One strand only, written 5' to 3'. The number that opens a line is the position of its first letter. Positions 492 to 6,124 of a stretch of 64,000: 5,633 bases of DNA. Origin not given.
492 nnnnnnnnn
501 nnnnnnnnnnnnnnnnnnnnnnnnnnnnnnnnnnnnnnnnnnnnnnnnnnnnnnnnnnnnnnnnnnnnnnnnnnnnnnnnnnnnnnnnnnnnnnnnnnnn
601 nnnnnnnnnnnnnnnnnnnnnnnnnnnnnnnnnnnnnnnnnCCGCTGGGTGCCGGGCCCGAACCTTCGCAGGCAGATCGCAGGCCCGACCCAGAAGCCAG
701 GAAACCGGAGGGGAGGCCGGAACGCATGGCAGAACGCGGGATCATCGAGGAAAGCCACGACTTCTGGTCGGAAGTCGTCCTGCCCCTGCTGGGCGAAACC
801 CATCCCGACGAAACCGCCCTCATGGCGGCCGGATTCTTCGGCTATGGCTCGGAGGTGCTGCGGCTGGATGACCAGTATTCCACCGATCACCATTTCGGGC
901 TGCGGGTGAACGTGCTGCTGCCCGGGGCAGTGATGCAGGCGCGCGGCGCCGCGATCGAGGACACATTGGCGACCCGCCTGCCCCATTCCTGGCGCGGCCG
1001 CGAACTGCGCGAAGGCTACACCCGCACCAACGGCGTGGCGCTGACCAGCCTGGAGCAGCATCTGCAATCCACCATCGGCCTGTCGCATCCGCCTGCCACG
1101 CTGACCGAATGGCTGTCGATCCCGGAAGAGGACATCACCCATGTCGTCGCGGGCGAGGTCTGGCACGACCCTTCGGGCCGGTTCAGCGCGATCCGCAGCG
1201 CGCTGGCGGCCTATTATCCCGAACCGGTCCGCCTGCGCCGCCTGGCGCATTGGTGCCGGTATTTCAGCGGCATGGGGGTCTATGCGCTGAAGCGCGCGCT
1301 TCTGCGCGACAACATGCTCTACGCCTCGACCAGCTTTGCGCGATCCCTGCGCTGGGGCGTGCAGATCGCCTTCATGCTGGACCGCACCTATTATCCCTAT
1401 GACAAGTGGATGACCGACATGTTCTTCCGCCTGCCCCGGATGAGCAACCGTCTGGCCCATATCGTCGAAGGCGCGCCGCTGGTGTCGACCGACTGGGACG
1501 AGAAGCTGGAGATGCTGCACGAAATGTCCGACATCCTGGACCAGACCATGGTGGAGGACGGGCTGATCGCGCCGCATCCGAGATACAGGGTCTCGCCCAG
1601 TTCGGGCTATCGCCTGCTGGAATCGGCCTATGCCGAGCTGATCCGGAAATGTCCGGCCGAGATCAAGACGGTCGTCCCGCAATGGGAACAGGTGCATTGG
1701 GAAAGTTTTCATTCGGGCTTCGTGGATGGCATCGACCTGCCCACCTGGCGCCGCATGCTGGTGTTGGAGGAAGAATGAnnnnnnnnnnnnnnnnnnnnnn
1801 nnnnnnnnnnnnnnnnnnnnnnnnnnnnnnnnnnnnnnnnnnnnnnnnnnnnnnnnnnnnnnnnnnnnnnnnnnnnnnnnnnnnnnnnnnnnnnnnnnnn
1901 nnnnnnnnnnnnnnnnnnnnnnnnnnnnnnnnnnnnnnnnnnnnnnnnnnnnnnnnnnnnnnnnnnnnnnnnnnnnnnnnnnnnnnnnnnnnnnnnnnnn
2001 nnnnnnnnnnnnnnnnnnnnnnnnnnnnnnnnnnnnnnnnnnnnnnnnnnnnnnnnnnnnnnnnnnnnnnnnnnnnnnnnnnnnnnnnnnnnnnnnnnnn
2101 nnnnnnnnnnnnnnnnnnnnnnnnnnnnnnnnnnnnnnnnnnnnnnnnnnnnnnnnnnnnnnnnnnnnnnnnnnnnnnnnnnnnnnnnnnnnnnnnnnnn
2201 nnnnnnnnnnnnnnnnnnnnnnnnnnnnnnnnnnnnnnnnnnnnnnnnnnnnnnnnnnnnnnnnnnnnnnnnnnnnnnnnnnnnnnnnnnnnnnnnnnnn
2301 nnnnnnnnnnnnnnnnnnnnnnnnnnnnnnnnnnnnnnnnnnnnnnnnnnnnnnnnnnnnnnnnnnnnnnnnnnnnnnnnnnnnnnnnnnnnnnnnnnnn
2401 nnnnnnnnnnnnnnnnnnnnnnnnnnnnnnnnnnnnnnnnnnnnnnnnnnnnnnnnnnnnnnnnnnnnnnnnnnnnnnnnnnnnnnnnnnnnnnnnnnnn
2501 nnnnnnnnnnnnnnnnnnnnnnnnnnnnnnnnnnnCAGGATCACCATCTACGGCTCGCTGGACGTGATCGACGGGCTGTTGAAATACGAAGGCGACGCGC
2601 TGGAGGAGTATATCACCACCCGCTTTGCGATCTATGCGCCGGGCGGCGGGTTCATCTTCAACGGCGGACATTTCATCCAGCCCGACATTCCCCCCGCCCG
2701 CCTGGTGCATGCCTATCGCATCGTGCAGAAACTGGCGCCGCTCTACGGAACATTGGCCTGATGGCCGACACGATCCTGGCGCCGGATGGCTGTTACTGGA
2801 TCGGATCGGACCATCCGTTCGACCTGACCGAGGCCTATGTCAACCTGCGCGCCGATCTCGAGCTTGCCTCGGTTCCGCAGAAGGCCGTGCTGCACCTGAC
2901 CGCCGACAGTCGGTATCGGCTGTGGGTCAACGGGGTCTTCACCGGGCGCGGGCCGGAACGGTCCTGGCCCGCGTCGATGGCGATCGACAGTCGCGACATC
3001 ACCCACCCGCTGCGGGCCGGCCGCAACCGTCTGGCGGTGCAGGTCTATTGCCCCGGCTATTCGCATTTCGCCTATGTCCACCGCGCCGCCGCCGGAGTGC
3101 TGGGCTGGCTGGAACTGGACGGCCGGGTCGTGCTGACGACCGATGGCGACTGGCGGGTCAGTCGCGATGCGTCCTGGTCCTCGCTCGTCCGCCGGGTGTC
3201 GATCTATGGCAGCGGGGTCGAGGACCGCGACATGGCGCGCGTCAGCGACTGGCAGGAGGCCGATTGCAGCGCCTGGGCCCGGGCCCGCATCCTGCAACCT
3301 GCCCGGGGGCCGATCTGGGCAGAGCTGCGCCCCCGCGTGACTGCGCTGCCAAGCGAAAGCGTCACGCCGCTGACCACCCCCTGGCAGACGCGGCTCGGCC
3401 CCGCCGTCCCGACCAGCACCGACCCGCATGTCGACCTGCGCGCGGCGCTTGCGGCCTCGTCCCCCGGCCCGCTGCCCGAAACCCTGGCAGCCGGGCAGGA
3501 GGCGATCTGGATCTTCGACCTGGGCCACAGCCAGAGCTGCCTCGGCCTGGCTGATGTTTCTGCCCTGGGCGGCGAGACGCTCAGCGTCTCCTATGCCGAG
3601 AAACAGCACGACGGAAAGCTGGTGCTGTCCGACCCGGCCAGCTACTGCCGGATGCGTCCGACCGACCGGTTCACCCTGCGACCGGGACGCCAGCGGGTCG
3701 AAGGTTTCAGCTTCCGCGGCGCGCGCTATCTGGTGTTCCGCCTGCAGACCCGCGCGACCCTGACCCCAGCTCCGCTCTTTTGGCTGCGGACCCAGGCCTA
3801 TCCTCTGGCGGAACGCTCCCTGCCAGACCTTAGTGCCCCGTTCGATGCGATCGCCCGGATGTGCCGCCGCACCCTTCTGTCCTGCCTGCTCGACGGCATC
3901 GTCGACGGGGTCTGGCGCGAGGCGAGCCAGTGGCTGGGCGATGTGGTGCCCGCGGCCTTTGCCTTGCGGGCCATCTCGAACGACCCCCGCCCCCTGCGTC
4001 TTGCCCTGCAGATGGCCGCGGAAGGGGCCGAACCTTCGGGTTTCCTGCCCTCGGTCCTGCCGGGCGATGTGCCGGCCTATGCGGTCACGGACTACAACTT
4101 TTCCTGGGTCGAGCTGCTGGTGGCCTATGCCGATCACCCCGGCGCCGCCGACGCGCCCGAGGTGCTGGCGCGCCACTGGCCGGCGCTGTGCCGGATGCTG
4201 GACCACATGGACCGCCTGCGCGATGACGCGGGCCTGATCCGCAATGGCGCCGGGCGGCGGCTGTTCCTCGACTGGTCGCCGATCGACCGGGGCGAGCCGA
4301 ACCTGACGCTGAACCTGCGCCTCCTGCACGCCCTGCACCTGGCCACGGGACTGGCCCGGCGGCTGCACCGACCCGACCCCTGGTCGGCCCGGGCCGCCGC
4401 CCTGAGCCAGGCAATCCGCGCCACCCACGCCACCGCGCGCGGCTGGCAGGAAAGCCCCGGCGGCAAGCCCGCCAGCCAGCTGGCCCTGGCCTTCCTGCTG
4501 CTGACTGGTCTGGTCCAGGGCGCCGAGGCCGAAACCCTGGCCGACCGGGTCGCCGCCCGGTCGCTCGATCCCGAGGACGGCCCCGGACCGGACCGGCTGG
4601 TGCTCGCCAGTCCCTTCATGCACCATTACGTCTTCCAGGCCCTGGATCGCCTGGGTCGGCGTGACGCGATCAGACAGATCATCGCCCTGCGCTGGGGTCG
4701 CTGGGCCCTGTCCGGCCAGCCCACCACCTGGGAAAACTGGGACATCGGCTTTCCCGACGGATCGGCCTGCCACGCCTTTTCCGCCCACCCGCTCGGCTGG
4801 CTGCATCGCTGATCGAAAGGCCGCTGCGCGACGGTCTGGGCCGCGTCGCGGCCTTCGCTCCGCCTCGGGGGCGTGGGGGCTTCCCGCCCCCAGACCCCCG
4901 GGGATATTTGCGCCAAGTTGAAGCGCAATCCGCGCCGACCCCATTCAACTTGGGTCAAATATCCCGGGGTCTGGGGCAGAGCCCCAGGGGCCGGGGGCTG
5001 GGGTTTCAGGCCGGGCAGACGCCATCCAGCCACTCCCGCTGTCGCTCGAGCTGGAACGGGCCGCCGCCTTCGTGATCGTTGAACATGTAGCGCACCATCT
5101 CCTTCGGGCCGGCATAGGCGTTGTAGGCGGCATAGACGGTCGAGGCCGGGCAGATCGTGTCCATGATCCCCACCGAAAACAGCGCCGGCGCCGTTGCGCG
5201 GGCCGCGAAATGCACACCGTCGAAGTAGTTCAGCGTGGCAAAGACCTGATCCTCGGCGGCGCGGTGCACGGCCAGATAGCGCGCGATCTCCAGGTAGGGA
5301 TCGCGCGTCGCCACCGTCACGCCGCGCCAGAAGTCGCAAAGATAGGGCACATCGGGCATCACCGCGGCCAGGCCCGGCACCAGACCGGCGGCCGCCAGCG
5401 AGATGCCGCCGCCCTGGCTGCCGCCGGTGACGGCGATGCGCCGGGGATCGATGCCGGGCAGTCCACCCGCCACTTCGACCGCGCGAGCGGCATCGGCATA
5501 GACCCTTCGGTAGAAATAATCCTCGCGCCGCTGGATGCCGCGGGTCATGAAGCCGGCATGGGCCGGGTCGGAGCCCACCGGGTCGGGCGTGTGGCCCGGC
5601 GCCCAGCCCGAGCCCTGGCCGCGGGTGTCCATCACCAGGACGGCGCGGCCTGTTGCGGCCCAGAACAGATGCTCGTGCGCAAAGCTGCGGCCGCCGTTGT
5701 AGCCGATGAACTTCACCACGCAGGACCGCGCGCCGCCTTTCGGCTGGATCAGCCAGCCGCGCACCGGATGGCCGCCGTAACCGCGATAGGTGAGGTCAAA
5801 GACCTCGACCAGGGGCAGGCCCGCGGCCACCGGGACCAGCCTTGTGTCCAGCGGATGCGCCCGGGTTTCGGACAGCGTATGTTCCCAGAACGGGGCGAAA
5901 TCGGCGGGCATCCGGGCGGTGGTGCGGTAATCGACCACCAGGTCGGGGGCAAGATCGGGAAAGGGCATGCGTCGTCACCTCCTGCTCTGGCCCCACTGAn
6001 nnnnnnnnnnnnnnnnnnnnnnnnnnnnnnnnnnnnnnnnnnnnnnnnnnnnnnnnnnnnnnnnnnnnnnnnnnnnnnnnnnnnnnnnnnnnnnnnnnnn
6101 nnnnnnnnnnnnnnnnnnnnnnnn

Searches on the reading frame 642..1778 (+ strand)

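Call 83: search_protein_families(library=pfam, proteins=[window:642-1778:+], max_evalue=0.0001)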
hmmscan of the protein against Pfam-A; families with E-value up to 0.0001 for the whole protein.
window:642-1778:+ (378 aa): 1 family
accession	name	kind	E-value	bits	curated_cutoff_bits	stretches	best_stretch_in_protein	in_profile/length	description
PF13228.11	DUF4037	-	7.5e-27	94.4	22.1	1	157-257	1-101/101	Domain of unknown function (DUF4037)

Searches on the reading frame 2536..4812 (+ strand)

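Call 83: search_protein_families(library=pfam, proteins=[window:2536-4812:+], max_evalue=0.0001)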
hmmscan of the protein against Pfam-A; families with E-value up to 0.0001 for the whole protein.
window:2536-4812:+ (758 aa): 1 family
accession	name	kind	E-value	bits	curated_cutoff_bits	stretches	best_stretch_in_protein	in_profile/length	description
PF17389.8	Bac_rhamnosid6H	-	1.3e-18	67.8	24.5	1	437-758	14-337/339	Bacterial alpha-L-rhamnosidase 6 hairpin glycosidase domain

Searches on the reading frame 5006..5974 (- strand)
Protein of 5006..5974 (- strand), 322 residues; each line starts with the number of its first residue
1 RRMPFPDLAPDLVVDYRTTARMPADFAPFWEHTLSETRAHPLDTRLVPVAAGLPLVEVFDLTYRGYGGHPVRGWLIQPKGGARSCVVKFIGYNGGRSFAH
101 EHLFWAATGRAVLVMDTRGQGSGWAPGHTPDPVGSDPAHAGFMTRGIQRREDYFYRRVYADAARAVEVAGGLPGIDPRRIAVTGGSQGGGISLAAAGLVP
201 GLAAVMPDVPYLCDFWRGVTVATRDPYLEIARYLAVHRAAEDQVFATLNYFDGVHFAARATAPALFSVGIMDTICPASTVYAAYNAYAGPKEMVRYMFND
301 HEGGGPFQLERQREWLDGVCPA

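Call 83: search_protein_families(library=pfam, proteins=[window:5006-5974:-], max_evalue=0.0001)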
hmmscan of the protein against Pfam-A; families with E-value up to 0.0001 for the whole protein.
window:5006-5974:- (322 aa): 2 families
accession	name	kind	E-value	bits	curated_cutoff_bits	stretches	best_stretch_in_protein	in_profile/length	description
PF05448.18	AXE1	-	6e-102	341.1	21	1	3-317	1-319/321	Acetyl xylan esterase (AXE1)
PF00326.27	Peptidase_S9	-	1.2e-05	25.4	22.6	0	158-296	44-179/213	Prolyl oligopeptidase family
